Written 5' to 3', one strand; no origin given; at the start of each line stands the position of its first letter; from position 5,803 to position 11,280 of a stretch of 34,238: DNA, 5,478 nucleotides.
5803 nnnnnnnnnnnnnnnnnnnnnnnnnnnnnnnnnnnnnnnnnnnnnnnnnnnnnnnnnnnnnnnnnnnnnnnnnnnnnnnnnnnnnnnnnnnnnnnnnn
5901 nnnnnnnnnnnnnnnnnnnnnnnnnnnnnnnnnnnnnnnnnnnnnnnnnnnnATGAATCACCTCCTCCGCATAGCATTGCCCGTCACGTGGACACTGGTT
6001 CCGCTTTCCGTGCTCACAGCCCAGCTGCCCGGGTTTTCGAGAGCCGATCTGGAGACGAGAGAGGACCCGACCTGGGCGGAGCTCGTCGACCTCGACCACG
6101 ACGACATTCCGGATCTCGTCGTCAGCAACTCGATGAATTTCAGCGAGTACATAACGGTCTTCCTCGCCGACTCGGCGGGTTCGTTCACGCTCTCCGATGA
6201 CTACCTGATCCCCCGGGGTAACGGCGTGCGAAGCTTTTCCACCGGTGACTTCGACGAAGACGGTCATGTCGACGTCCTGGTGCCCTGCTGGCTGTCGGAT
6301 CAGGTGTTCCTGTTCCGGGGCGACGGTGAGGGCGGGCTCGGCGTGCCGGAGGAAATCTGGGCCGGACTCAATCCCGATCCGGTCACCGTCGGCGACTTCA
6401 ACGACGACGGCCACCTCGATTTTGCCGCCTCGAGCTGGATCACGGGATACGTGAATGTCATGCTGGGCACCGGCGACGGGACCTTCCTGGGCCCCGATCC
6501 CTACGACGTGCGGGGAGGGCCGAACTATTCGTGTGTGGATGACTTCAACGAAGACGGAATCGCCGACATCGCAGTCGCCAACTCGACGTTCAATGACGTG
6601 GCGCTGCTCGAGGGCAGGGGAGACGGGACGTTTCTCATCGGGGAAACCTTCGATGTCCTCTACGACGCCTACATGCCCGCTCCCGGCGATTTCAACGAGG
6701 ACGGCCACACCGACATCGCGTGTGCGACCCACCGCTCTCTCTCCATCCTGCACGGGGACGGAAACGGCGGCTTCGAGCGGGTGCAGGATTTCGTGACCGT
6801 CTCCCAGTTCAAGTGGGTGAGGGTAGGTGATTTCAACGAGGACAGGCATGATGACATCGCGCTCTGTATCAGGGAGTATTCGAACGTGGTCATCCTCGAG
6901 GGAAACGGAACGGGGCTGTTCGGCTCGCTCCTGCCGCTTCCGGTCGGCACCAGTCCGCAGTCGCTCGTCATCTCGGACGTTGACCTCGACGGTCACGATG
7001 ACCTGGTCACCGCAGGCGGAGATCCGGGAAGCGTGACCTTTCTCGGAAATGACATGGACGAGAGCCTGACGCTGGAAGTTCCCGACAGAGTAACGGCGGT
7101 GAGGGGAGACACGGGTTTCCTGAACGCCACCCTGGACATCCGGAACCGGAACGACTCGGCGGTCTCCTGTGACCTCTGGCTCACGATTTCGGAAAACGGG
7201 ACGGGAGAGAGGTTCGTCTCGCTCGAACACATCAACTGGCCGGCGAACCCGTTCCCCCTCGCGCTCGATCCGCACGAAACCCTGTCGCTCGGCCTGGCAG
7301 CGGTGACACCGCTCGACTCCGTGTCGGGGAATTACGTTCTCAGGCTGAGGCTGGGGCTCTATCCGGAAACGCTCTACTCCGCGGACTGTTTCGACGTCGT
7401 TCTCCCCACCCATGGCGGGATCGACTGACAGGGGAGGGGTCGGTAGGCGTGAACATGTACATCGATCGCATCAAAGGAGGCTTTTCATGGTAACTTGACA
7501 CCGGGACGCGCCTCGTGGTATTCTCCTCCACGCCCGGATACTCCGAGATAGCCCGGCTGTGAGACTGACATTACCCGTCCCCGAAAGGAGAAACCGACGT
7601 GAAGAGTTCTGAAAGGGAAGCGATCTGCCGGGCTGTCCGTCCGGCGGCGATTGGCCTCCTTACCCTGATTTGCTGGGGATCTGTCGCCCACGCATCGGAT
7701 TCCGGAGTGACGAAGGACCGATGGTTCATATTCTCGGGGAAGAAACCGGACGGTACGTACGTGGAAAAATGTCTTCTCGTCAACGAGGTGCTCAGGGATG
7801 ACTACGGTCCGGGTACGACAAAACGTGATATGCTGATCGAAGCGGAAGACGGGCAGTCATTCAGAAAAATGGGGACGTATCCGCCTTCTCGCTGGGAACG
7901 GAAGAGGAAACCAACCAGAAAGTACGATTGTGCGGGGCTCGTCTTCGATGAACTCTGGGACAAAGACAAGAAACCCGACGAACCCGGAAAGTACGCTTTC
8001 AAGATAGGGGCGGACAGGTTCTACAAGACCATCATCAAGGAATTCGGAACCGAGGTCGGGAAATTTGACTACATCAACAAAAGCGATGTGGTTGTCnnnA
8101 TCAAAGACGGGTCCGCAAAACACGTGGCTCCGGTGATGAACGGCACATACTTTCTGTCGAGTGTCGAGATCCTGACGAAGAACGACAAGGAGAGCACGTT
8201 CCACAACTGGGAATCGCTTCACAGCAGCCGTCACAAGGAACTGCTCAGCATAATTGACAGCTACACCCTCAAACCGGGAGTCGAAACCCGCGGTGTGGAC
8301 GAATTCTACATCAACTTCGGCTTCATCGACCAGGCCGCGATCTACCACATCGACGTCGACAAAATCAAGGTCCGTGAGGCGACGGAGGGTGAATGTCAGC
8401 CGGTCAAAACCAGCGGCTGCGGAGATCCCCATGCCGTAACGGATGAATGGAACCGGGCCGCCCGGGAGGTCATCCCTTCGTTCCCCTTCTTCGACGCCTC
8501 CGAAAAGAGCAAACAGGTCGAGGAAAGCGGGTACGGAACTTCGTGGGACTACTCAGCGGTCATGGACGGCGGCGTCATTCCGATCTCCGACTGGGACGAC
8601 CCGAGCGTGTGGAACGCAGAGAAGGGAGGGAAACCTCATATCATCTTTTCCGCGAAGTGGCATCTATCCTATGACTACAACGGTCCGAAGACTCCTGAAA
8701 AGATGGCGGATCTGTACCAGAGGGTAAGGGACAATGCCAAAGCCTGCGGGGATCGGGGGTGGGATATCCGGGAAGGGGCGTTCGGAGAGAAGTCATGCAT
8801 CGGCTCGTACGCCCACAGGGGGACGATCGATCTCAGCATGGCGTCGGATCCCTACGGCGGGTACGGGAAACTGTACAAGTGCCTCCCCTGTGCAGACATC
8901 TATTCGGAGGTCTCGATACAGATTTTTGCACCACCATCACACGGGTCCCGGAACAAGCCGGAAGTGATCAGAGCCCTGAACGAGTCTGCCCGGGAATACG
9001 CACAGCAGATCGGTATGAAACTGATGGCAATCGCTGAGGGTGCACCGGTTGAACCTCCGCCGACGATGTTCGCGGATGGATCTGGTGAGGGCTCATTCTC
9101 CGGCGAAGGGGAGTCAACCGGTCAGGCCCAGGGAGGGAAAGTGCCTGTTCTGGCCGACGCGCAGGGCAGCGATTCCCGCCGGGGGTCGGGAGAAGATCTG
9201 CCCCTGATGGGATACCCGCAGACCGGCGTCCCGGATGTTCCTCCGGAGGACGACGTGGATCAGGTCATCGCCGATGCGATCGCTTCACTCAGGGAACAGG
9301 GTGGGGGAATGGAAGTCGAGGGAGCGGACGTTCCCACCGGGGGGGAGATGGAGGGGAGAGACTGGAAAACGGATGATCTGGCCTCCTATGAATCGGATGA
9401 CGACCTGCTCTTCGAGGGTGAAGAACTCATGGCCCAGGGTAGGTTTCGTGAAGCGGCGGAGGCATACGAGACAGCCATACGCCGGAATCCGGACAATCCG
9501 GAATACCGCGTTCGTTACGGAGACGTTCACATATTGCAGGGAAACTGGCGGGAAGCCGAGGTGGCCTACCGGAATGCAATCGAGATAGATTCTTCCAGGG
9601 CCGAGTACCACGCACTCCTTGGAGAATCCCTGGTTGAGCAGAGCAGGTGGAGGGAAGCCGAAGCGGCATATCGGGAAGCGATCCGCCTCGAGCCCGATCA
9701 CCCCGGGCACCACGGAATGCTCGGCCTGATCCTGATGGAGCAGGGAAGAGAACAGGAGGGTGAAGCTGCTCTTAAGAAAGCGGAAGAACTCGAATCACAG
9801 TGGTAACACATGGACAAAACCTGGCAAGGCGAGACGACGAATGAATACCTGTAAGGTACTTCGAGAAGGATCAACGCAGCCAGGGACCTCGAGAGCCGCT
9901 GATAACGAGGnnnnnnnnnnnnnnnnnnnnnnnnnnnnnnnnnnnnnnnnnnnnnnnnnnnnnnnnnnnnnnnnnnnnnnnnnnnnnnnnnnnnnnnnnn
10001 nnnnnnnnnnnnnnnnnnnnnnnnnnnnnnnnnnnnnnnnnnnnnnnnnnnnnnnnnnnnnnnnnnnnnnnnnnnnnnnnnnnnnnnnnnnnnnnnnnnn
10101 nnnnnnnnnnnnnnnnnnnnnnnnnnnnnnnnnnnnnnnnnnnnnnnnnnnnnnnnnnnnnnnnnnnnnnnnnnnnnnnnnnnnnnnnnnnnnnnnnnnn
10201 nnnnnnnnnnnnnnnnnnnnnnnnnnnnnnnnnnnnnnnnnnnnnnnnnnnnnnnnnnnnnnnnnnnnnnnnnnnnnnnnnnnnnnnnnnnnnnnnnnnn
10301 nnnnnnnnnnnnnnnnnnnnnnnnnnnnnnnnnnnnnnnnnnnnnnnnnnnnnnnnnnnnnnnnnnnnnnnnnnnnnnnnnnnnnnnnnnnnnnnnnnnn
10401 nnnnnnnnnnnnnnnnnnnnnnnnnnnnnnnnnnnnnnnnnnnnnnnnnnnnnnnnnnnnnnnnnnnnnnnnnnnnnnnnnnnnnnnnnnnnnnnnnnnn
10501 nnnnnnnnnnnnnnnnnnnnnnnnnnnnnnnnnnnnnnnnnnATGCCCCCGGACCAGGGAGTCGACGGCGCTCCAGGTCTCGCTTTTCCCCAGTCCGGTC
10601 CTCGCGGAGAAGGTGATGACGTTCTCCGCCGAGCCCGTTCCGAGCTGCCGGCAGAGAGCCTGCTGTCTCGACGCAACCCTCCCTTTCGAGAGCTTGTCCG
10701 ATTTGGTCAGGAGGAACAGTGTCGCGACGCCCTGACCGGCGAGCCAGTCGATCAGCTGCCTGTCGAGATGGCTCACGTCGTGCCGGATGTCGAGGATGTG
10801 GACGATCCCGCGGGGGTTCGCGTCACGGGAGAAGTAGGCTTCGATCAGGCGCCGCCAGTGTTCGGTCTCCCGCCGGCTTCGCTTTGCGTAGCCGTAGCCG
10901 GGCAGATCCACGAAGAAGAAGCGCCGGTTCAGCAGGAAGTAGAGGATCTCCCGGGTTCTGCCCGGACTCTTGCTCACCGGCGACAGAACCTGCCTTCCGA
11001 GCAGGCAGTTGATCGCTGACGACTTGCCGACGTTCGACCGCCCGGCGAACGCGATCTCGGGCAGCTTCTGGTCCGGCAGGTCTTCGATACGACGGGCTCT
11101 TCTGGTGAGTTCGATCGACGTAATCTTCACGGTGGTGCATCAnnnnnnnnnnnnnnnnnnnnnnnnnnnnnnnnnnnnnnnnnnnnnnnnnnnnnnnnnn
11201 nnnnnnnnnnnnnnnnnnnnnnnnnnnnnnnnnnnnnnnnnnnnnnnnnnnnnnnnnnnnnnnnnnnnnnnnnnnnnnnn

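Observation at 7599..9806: One 735-codon reading frame split by a single in-frame TAG that falls between an NlpC/P60-like Cys and its His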

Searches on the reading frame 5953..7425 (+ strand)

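Call 17: search_protein_families(library=pfam, proteins=[window:5953-7425:+], max_evalue=0.00001)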
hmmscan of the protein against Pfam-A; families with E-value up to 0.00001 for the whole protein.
window:5953-7425:+ (491 aa): 2 families
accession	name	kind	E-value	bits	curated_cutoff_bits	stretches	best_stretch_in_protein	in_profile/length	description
PF13517.12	FG-GAP_3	-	3.3e-37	127.3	26.9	4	46-110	1-61/61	FG-GAP-like repeat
PF01839.29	FG-GAP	-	1.7e-21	76.1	22.1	0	194-214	6-26/37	FG-GAP repeat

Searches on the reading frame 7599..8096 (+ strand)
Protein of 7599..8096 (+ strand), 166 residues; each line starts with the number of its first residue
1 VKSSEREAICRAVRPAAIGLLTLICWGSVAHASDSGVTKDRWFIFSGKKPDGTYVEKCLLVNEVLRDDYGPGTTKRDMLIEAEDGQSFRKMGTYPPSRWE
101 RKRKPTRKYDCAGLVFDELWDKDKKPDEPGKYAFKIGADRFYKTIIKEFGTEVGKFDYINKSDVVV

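Call 4: search_protein_families(library=pfam, proteins=[window:7599-8096:+], max_evalue=10)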
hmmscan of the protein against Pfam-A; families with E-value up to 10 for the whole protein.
window:7599-8096:+ (166 aa): 0 families

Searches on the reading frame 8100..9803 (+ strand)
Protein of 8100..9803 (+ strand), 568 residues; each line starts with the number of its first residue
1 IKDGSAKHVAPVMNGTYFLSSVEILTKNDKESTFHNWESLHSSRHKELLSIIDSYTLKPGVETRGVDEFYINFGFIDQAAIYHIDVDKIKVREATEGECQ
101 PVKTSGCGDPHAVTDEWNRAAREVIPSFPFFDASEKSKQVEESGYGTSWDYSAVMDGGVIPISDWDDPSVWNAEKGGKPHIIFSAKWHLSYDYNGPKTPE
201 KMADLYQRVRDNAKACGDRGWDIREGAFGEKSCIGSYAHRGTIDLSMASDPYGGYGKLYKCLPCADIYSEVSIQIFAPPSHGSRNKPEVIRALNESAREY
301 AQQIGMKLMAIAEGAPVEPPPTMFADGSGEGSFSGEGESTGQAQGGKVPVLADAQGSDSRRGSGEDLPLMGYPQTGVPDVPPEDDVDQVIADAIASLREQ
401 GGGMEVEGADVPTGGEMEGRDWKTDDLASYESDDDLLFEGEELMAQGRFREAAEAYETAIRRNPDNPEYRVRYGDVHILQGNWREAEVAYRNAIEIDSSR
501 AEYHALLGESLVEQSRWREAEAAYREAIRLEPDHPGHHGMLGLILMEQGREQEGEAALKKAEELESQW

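Call 4: search_protein_families(library=pfam, proteins=[window:8100-9803:+], max_evalue=10)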
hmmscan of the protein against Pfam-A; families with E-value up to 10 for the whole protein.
window:8100-9803:+ (568 aa): 23 families
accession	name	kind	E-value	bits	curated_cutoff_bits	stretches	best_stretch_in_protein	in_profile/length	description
PF13432.12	TPR_16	-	1.7e-22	79.9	32.7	2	440-499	4-63/65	Tetratricopeptide repeat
PF07719.23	TPR_2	-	4.1e-21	73.7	27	4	501-534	1-34/34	Tetratricopeptide repeat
PF13414.12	TPR_11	-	1e-19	70.4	26.8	3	440-475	1-36/42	TPR repeat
PF00515.34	TPR_1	-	6.1e-19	67.4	27.8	4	440-466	8-34/34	Tetratricopeptide repeat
PF14559.12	TPR_19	-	5.3e-18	65.5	25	2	443-507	1-65/68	Tetratricopeptide repeat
PF13181.12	TPR_8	-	1.1e-13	50.6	25.7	4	440-466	8-34/34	Tetratricopeptide repeat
PF13431.12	TPR_17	-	5.7e-12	45.4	24.4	3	455-487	1-33/34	Tetratricopeptide repeat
PF13428.12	TPR_14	-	5.3e-11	42.5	23.5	3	440-475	8-43/44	Tetratricopeptide repeat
PF12895.13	ANAPC3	-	6.2e-09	36.5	27.2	2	446-526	2-81/82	Anaphase-promoting complex, cyclosome, subunit 3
PF23914.1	TPR_CcmH_CycH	-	2.5e-08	34.4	42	1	442-530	59-150/158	Cytochrome c-type biogenesis protein H TPR domain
PF13424.12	TPR_12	-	1.3e-06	29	30.1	1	472-530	8-74/77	Tetratricopeptide repeat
PF13176.12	TPR_7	-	2.2e-06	27.7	27.9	2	444-468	10-36/36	Tetratricopeptide repeat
PF13174.12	TPR_6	-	7.5e-06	26.7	26.3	2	507-533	6-32/33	Tetratricopeptide repeat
PF09976.15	TPR_21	-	1.6e-05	25.2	25.5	3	472-499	151-178/193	Tetratricopeptide repeat-like domain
PF17874.7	TPR_MalT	-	0.00011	22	45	2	472-567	45-154/336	MalT-like TPR region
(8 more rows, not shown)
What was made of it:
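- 9417..9806 (+): Four C-terminal TPR repeats and the TAA stop (9804-9806). Call 4: TPR_16 E 1.7e-22, TPR_2 E 4.1e-21, above the Pfam cut-offs.
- On TPR repeat proteins: TPR_16 scores 79.9 bits (cut-off 32.7) and TPR_2 scores 73.7 bits (cut-off 27), at residues 440-567 of the downstream part (call 4).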

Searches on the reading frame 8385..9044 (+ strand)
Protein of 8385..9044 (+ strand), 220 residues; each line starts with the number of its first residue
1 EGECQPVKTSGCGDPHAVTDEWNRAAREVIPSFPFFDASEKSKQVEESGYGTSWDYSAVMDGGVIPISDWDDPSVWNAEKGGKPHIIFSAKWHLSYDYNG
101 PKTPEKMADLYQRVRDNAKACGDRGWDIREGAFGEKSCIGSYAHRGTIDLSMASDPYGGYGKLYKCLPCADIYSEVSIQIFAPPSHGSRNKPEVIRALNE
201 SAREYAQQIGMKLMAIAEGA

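Call 65: search_solved_structures(query=A5, max_evalue=10, show_alignments=1)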
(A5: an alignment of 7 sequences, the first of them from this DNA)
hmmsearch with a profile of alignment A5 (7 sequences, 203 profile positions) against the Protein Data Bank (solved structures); distinct sequences matched with E-value up to 10: 0.
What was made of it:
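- Tried and rejected: No PDB sequence relative (call 65).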

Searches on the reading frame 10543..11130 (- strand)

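Call 17: search_protein_families(library=pfam, proteins=[window:10543-11130:-], max_evalue=0.00001)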
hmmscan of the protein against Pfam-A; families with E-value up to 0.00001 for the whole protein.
window:10543-11130:- (196 aa): 3 families
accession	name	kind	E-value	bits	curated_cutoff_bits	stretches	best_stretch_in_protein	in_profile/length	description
PF01926.29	MMR_HSR1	-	1.1e-18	67.8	21.9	1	25-143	1-113/113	50S ribosome-binding GTPase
PF02421.24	FeoB_N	-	8.6e-08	32.3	27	1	25-184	2-151/156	Ferrous iron transport protein B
PF00350.29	Dynamin_N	-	3.3e-07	30.9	27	0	26-50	1-25/168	Dynamin family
